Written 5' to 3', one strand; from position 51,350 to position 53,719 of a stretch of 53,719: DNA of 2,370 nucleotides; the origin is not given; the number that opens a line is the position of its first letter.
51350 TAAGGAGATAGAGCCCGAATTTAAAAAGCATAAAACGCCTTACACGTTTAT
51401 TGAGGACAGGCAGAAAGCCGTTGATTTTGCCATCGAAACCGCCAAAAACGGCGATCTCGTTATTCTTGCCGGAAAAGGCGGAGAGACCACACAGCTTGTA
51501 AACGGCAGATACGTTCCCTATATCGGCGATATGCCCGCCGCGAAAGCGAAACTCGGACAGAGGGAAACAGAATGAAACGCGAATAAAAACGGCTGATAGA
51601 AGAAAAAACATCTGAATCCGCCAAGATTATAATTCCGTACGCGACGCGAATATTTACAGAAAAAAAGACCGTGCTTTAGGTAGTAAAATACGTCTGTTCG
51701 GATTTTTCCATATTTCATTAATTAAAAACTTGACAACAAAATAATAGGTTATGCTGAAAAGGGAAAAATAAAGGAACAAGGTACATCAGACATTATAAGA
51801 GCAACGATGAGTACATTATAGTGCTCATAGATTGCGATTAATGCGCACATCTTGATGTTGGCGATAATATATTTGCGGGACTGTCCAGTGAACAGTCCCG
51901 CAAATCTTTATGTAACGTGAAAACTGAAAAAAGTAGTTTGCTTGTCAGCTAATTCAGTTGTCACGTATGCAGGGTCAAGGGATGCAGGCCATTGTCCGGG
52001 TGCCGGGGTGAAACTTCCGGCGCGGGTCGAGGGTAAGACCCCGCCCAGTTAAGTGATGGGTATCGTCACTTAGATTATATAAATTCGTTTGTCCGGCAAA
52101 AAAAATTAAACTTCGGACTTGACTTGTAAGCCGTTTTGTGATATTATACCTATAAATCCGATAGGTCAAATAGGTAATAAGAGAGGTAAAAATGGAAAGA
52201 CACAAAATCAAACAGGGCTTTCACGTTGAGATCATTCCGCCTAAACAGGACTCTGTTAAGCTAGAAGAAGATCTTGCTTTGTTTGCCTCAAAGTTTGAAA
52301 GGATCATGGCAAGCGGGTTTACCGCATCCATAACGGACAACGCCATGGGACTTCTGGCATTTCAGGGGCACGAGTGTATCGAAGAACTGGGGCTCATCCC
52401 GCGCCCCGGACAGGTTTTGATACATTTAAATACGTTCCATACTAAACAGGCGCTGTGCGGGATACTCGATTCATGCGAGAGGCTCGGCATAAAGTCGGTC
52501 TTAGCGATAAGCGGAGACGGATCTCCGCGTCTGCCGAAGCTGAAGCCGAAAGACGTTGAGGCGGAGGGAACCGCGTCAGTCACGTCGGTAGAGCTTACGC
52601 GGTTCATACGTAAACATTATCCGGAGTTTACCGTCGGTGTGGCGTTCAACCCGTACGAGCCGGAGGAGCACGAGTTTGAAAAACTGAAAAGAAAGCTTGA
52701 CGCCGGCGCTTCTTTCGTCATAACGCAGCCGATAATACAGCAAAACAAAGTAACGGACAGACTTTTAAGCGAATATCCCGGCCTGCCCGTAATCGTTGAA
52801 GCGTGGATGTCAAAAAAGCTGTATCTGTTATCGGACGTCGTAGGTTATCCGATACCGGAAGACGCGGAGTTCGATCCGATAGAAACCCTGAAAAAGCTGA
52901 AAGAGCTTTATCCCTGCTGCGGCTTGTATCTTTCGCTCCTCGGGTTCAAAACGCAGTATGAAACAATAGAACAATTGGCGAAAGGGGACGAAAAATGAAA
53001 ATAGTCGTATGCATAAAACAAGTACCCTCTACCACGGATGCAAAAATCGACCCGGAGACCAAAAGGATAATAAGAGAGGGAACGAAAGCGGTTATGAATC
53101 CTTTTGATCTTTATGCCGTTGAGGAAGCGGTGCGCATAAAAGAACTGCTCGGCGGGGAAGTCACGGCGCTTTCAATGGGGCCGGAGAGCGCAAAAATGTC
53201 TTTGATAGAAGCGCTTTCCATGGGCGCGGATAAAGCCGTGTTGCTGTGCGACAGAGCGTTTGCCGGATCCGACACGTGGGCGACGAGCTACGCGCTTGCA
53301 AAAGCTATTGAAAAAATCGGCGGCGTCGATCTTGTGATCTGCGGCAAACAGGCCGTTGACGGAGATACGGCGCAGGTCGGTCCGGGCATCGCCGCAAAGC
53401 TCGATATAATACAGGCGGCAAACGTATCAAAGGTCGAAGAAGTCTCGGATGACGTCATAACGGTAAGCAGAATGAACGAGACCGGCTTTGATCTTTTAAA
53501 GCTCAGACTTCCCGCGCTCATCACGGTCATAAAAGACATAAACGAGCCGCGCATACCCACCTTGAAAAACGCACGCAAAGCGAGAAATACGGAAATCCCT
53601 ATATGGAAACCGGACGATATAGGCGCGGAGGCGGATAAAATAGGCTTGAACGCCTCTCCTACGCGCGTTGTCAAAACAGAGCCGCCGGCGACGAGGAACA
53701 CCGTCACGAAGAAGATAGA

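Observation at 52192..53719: MetF-like flavoprotein translationally coupled to EtfB: possible ETF-linked methylene-THF reductase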

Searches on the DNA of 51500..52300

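Call 5: search_rna_families(source=window, start=51500, end=52300, threshold=evalue, max_evalue=1)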
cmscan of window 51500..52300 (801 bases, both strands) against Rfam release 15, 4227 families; matches with E-value up to 1: 0.
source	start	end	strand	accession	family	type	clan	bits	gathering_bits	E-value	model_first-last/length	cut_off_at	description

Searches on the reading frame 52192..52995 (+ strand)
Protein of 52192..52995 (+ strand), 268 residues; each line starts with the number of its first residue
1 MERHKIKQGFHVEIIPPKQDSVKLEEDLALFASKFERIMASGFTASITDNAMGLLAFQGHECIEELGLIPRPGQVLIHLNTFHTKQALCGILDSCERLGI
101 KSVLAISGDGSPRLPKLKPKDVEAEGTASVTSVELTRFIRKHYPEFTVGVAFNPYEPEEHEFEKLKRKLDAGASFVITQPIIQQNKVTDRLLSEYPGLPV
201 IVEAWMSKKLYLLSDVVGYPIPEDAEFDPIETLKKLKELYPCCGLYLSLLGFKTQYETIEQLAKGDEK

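Call 3: search_protein_families(library=pfam, proteins=[window:52192-52995:+], max_evalue=0.1)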
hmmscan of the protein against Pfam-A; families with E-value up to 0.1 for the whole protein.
window:52192-52995:+ (268 aa): 1 family
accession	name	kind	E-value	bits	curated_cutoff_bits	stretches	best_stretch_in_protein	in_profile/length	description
PF02219.23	MTHFR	-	1.6e-14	54.4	24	1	7-185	10-185/287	Methylenetetrahydrofolate reductase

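Call 4: search_protein_families(library=ncbifam, proteins=[window:52192-52995:+], max_evalue=0.1)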
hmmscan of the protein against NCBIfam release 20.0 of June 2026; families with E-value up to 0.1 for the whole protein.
window:52192-52995:+ (268 aa): 4 families
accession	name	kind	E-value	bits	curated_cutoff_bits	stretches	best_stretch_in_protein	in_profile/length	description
TIGR00676.1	fadh2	equivalog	7.4e-12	45.2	293.7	1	12-179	3-166/275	methylenetetrahydrofolate reductase [NAD(P)H]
TIGR00677.1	fadh2_euk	equivalog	2.2e-10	40.4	310.05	1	75-182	62-171/281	methylenetetrahydrofolate reductase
NF006396.0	PRK08645.1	equivalog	4.3e-09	35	453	1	96-189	405-507/611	bifunctional homocysteine S-methyltransferase/methylenetetrahydrofolate reductase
NF006950.0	PRK09432.1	equivalog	0.014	14.6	382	1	84-181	95-185/296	methylenetetrahydrofolate reductase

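Call 15: find_homologous_proteins(query=window:52192-52995:+, max_evalue=0.001)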
Query window:52192-52995:+ (268 aa): 1257 proteins with E <= 0.001 among 2076 candidates; the best 120 are listed.
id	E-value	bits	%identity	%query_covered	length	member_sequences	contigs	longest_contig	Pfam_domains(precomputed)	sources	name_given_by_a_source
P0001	8.2e-171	584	98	100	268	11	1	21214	PF02219.24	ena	-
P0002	9.9e-157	538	89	99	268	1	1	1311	PF02219.24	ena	-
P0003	1.8e-156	537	90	99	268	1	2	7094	PF02219.24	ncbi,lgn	-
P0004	2.0e-150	518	86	99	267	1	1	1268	PF02219.24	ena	-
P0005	1.7e-145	501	86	97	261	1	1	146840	PF02219.24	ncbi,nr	ncbi:MAG: methylenetetrahydrofolate reductase [Clostridia bacterium]|nr:methylenetetrahydrofolate re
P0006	8.1e-144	496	85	97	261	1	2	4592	PF02219.24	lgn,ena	-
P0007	4.0e-143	494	84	97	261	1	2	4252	PF02219.24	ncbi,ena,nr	ncbi:MAG: methylenetetrahydrofolate reductase [Clostridia bacterium]|nr:methylenetetrahydrofolate re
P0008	2.3e-141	488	82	99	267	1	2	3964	PF02219.24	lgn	-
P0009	4.2e-141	487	81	100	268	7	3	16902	PF02219.24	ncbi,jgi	jgi:methylenetetrahydrofolate reductase (NADPH)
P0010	5.3e-141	487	81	100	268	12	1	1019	PF02219.24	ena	-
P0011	2.3e-140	485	84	96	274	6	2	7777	PF02219.24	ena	-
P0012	5.5e-140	483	81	99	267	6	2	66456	PF02219.24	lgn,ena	-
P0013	1.1e-139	482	81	100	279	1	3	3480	PF02219.24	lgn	-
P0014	6.7e-139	480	85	95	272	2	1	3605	PF02219.24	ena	-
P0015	7.4e-139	480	84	95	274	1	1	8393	PF02219.24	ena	-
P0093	6.2e-110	385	66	97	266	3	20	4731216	PF02219.24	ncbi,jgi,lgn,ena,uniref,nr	ncbi:hypothetical protein CDQ84_02165 [Clostridium thermosuccinogenes]|jgi:methylenetetrahydrofolate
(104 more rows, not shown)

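Call 18: find_encoding_contigs(protein=P0093, flank=8000, max_places=3)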
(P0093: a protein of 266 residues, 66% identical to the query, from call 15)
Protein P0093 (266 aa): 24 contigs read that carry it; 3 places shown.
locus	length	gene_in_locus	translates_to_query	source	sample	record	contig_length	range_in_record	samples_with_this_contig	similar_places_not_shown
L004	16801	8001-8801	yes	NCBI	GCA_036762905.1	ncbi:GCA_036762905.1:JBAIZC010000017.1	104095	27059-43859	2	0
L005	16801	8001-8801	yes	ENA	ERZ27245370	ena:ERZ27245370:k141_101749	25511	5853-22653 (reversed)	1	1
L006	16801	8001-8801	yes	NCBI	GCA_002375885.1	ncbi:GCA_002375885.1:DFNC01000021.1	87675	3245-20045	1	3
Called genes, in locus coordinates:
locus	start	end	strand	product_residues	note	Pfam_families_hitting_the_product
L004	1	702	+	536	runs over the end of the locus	PF00072:Response_reg, PF00165:HTH_AraC, PF12833:HTH_18, PF00165:HTH_AraC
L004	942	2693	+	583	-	PF01547:SBP_bac_1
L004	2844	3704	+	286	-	PF00528:BPD_transp_1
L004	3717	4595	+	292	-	PF00528:BPD_transp_1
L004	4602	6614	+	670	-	PF01229:Glyco_hydro_39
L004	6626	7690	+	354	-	PF00150:Cellulase, PF02836:Glyco_hydro_2_C (weak)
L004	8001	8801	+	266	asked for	PF02219:MTHFR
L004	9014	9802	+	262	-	PF01012:ETF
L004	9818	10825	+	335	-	PF01012:ETF, PF00766:ETF_alpha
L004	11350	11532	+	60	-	PF09388:SpoOE-like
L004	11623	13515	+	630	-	-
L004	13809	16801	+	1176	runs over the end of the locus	PF01855:POR_N, PF17147:PFOR_II, PF01558:POR, PF10371:EKR, PF12838:Fer4_7, PF13183:Fer4_8, PF22338:Pyruv_OxRed_insertion, PF02775:TPP_enzyme_C, +7 more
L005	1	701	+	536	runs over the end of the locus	PF00072:Response_reg, PF00165:HTH_AraC, PF12833:HTH_18, PF00165:HTH_AraC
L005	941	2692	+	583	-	PF01547:SBP_bac_1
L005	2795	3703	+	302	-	PF00528:BPD_transp_1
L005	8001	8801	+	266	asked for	PF02219:MTHFR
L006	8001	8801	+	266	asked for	PF02219:MTHFR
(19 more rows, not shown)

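Call 25: find_related_loci(query=A1, collection=genome_contigs, flank=7000)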
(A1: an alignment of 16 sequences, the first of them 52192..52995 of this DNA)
Query A1 (268 aa) in genome_contigs; peptide patterns used: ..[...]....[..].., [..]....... (x = any residue, [..] = any of these).
173 stretches matched a pattern; 160 encode a relative of the query (tblastn E <= 1e-3); the best 80 are kept; 80 distinct loci.
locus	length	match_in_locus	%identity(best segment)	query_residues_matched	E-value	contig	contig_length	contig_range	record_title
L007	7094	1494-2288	90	1-265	9e-162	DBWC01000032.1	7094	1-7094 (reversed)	MAG TPA_asm: Clostridiales bacterium UBA1248 UBA1248_contig_493353, whole genome shotgun sequence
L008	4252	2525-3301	84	6-264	4e-152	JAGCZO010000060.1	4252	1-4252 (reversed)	MAG: Clostridia bacterium isolate RGIG10266 Yak_Rumen.Co__c1620983, whole genome shotgun sequence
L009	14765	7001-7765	86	9-263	3e-148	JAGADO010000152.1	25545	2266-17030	MAG: Clostridia bacterium isolate RGIG8345 Water_buffalos_Rumen.Co__c6971902, whole genome shotgun sequence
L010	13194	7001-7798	82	1-266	5e-147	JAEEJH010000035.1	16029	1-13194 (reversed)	MAG: Clostridiales bacterium isolate Tb.RUG.165 k141_2459658_flag=0_multi=14.9945_len=16029, whole genome shotgun sequen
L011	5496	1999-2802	80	1-268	8e-147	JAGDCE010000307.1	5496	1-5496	MAG: Clostridia bacterium isolate RGIG10334 Yak_Rumen.Co__c6139568, whole genome shotgun sequence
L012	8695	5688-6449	83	9-262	2e-145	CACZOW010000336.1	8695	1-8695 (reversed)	MAG: uncultured Ruminococcus sp. isolate RUG12823 genome assembly, contig: RUG12823_asm_336, whole genome shotgun sequen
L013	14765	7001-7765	84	9-263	1e-145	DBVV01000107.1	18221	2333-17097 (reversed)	MAG TPA_asm: Mageeibacillus sp. UBA1255 UBA1255_contig_76258, whole genome shotgun sequence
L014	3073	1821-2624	80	1-268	2e-151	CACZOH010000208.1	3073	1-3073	MAG: uncultured Ruminococcus sp. isolate RUG12800 genome assembly, contig: RUG12800_asm_208, whole genome shotgun sequen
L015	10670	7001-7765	84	9-263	4e-145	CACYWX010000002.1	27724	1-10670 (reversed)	MAG: uncultured Ruminococcus sp. isolate RUG12348 genome assembly, contig: RUG12348_asm_2, whole genome shotgun sequence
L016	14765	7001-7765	84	9-263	2e-144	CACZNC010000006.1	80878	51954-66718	MAG: uncultured Ruminococcus sp. isolate RUG12770 genome assembly, contig: RUG12770_asm_6, whole genome shotgun sequence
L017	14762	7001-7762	82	9-262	3e-144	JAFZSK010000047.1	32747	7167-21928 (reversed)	MAG: Clostridia bacterium isolate RGIG8055 Water_buffalos_Rumen-1__c546737, whole genome shotgun sequence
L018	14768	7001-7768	83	9-264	2e-144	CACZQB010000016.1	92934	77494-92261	MAG: Ruminococcaceae bacterium isolate RUG12846 genome assembly, contig: RUG12846_asm_16, whole genome shotgun sequence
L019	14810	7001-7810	79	3-264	8e-143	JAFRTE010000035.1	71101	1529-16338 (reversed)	MAG: Clostridia bacterium isolate RGIG2778 Goat_Omasum-6__c576759, whole genome shotgun sequence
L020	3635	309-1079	81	9-265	1e-145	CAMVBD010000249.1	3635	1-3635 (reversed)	MAG TPA_asm: uncultured Clostridia bacterium isolate SRR8387716_bin.86_metaWRAP_v1.3_MAG genome assembly, contig: ERZ142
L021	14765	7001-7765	82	3-256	1e-140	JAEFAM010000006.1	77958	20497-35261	MAG: Clostridia bacterium isolate Tb.RUG.494 NODE_915_length_77958_cov_1.295782, whole genome shotgun sequence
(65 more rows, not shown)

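Call 28: search_protein_representatives(protein=window:52192-52995:+)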
Query: 268 residues. Proteins with E-value up to 0.001 (for the whole library): 161; up to 1e-10: 64; up to 1e-30: 21. The best 150 are listed.
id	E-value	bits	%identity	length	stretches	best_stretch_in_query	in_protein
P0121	2.1e-63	230.6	45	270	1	10-262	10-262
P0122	3.8e-63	229.7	46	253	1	10-260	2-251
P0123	2.0e-60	220.8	48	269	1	7-259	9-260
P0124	5.3e-56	206.3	46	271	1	10-256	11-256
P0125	3.5e-51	190.5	53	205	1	71-262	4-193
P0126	1.2e-43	165.8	40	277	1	6-258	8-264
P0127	4.9e-43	163.8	46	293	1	11-258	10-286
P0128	1.3e-42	162.4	38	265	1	12-257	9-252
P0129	1.7e-42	162.1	40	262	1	14-259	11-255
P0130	2.1e-42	161.7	40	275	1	10-259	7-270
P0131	7.3e-42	160.0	53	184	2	8-108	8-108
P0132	2.4e-41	158.3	45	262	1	10-214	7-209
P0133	1.8e-38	148.8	43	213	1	62-259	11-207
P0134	5.9e-38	147.2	45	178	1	10-178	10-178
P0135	3.2e-37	144.8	87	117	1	9-87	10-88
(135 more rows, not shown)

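Call 42: search_solved_structures(query=A1, max_evalue=0.01, show_alignments=3)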
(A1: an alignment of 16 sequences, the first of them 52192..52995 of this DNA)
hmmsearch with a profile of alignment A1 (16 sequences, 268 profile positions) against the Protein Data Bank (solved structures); distinct sequences matched with E-value up to 0.01: 7.
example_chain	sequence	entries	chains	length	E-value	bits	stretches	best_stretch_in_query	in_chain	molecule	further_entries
6fnu_A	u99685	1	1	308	1e-09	41.2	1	70-184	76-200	Methylenetetrahydrofolate reductase 1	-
8uy2_A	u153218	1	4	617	2.7e-05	26.7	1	9-184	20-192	Methylenetetrahydrofolate reductase-like protein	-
8uy1_D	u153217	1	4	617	6.1e-05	25.5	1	30-184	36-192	Methylenetetrahydrofolate reductase-like protein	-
6fcx_A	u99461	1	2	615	8.9e-05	25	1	85-185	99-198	Methylenetetrahydrofolate reductase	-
8qa4_A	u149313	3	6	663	9.9e-05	24.9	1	85-185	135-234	Methylenetetrahydrofolate reductase (NADPH)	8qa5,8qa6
1v93_A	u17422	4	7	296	0.00048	22.6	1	45-183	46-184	5,10-Methylenetetrahydrofolate reductase | Methylenetetrahydrofolate reductase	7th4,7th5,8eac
3apt_A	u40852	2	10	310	0.00054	22.4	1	45-183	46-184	Methylenetetrahydrofolate reductase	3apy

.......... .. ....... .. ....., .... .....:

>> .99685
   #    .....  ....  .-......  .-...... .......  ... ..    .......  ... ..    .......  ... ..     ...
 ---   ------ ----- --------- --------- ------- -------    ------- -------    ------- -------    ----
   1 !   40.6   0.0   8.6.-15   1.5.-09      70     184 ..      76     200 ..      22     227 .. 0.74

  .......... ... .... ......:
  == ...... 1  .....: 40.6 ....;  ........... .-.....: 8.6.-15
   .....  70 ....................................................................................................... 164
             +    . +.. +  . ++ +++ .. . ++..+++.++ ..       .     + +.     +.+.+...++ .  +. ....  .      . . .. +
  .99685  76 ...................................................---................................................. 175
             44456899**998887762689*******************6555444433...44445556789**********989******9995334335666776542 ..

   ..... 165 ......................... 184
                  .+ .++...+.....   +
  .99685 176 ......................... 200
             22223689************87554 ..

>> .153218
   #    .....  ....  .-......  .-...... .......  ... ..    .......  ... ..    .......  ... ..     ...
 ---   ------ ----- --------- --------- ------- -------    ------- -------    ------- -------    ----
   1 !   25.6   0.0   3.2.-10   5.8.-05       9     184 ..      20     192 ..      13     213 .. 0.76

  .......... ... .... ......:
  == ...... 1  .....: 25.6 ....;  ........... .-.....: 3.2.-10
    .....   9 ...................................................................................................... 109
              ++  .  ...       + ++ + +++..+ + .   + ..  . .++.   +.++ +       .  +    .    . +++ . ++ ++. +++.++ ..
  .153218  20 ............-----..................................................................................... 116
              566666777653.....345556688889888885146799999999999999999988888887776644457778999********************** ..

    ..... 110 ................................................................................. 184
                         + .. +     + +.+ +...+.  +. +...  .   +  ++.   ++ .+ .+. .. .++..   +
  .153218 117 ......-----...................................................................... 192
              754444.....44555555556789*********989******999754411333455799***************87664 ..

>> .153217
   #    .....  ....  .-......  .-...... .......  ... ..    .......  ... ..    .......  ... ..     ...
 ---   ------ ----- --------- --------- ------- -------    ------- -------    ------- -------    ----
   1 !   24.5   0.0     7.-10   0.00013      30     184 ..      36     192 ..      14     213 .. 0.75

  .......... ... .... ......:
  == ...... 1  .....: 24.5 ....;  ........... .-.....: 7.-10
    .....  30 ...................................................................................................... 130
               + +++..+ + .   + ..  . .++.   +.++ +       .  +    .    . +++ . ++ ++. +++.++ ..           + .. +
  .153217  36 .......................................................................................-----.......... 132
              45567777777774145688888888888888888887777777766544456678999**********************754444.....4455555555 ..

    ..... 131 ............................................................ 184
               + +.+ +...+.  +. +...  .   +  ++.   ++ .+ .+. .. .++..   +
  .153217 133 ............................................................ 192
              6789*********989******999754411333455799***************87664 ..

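Call 52: predict_structure(alignment_id=A1)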
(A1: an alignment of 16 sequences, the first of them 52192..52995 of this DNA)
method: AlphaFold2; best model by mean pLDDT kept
length: 268 residues; sequences in the alignment: 16
mean_pLDDT: 87.1   pTM: 0.86
mean pLDDT of the five models: 87.1, 83.1, 82.5, 82.0, 81.2
residues with pLDDT >= 90: 160; 70-90: 79; 50-70: 22; < 50: 7
segments of 3 or more residues with pLDDT < 50: 1-4
pLDDT, mean of each block of 10 residues (from residue 1): 59 87 89 92 85 69 92 90 89 94 83 80 91 96 96 92 97 95 95 96 90 83 90 94 87 71 65
secondary structure, 60 per line:
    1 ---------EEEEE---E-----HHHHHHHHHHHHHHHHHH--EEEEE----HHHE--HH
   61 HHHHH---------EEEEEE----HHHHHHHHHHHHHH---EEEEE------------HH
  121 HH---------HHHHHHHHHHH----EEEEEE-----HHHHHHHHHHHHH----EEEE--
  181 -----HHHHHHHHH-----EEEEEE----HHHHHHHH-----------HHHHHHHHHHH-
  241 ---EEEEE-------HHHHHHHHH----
elements in order: E10-14 H24-41 E44-48 H59-65 E75-80 H85-98 E102-106 H119-122 H132-142 E147-152 H158-170 E175-178 H186-194 E200-205 H210-217 H229-239 E244-248 H256-264

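Call 57: fold_search(model_id=the predicted structure, library=pdb)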
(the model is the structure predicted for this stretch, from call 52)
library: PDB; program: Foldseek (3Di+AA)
matches with E <= 10: 1877; with E <= 0.001: 300
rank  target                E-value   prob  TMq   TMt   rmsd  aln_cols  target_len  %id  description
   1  7th5_B                2.2e-13  1.00  0.69  0.66   4.5       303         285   23  Thermus thermophilus methylenetetrahydrofolate reductase (released 2023-01-18)
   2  1v93                  5.7e-13  1.00  0.68  0.64   5.1       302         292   23  5,10-Methylenetetrahydrofolate Reductase from Thermus thermophilus HB8 (released 2004-02-03)
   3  3apy_A                1.7e-12  1.00  0.68  0.64   5.0       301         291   23  Properties and crystal structure of methylenetetrahydrofolate reductase from Thermus thermophilus HB8 (released 2011-09-14)
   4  8uy1_A                2.2e-12  1.00  0.69  0.34   4.5       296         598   20  Methylenetetrahydrofolate reductase from Chaetomium thermophilum DSM 1495, Active (R) State (released 2024-06-19)
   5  8uy1_D                3.4e-12  1.00  0.67  0.33   4.4       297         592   19  Methylenetetrahydrofolate reductase from Chaetomium thermophilum DSM 1495, Active (R) State (released 2024-06-19)
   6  8eac_B                4.1e-12  1.00  0.66  0.64   4.2       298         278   21  Thermus thermophilus methylenetetrahydrofolate reductase (released 2023-01-18)
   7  5ume_D                2.4e-11  1.00  0.67  0.62   4.9       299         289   19  Crystal Structure of 5,10-Methylenetetrahydrofolate Reductase MetF from Haemophilus influenzae (released 2017-02-22)
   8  6pey_C                4.7e-11  1.00  0.67  0.67   4.4       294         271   17  MTHFR with mutation Asp120Ala (released 2019-09-25)
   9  5ume_B                1.7e-10  1.00  0.66  0.67   4.4       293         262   19  Crystal Structure of 5,10-Methylenetetrahydrofolate Reductase MetF from Haemophilus influenzae (released 2017-02-22)
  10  8uy1_B                7.2e-10  1.00  0.62  0.31   4.8       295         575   19  Methylenetetrahydrofolate reductase from Chaetomium thermophilum DSM 1495, Active (R) State (released 2024-06-19)
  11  7wmz_B                2.1e-09  1.00  0.62  0.59   6.2       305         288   13  Crystal structure of methylenetetrahydrofolate reductase MSMEG_6649 from Mycobacterium smegmatis with NADH (released 2023-01-25)
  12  7wmz_A                2.8e-09  1.00  0.57  0.54   6.2       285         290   14  Crystal structure of methylenetetrahydrofolate reductase MSMEG_6649 from Mycobacterium smegmatis with NADH (released 2023-01-25)
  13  7wmz_D                3.0e-09  1.00  0.60  0.57   6.5       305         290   13  Crystal structure of methylenetetrahydrofolate reductase MSMEG_6649 from Mycobacterium smegmatis with NADH (released 2023-01-25)
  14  3ijd_A                3.4e-09  1.00  0.62  0.58   5.0       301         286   16  Uncharacterized protein Cthe_2304 from Clostridium thermocellum binds two copies of 5-methyl-5,6,7,8-tetrahydrofolic a (released 2009-09-01)
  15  7wmz_C                3.6e-09  1.00  0.60  0.56   6.4       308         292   14  Crystal structure of methylenetetrahydrofolate reductase MSMEG_6649 from Mycobacterium smegmatis with NADH (released 2023-01-25)
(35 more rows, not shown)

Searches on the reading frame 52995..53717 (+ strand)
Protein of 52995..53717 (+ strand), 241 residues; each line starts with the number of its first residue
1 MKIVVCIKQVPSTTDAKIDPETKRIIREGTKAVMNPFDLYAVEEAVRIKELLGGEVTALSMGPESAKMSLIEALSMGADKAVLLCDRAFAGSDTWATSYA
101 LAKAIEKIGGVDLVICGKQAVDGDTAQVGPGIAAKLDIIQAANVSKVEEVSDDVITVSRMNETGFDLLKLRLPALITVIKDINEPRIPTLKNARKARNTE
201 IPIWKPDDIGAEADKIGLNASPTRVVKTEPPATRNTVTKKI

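Call 3: search_protein_families(library=pfam, proteins=[window:52995-53717:+], max_evalue=0.1)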
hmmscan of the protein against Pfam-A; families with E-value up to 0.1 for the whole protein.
window:52995-53717:+ (241 aa): 1 family
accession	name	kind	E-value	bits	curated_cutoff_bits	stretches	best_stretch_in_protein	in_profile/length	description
PF01012.27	ETF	-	2.1e-45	155.2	26.7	1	25-208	4-180/181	Electron transfer flavoprotein domain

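Call 4: search_protein_families(library=ncbifam, proteins=[window:52995-53717:+], max_evalue=0.1)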
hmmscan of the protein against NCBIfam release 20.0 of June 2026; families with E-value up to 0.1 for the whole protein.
window:52995-53717:+ (241 aa): 6 families
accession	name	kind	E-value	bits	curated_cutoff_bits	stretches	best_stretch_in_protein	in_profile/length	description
NF040731.1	flavo_sub_EftB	exception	3.4e-78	262.6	445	1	2-235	1-234/260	electron transfer flavoprotein subunit beta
NF042971.1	AcrlCoAredClosAcrB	equivalog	1.3e-56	191.6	475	1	1-233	1-238/266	acryloyl-CoA reductase electron transfer subunit gamma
NF008998.0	PRK12342.1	equivalog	3e-34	118.5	338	1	1-215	1-213/254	electron transfer flavoprotein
NF002888.0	PRK03359.1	subfamily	1.8e-32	112.8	219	1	1-214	1-216/256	putative electron transfer flavoprotein FixA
TIGR04503.1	mft_etfB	hypoth_equivalog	7e-23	81.4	200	1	3-215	1-224/290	mycofactocin-associated electron transfer flavoprotein beta subunit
NF051844.1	ETFlavBetaProt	equivalog_domain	1.8e-06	27.6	350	1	41-199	27-177/254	electron transfer flavoprotein subunit beta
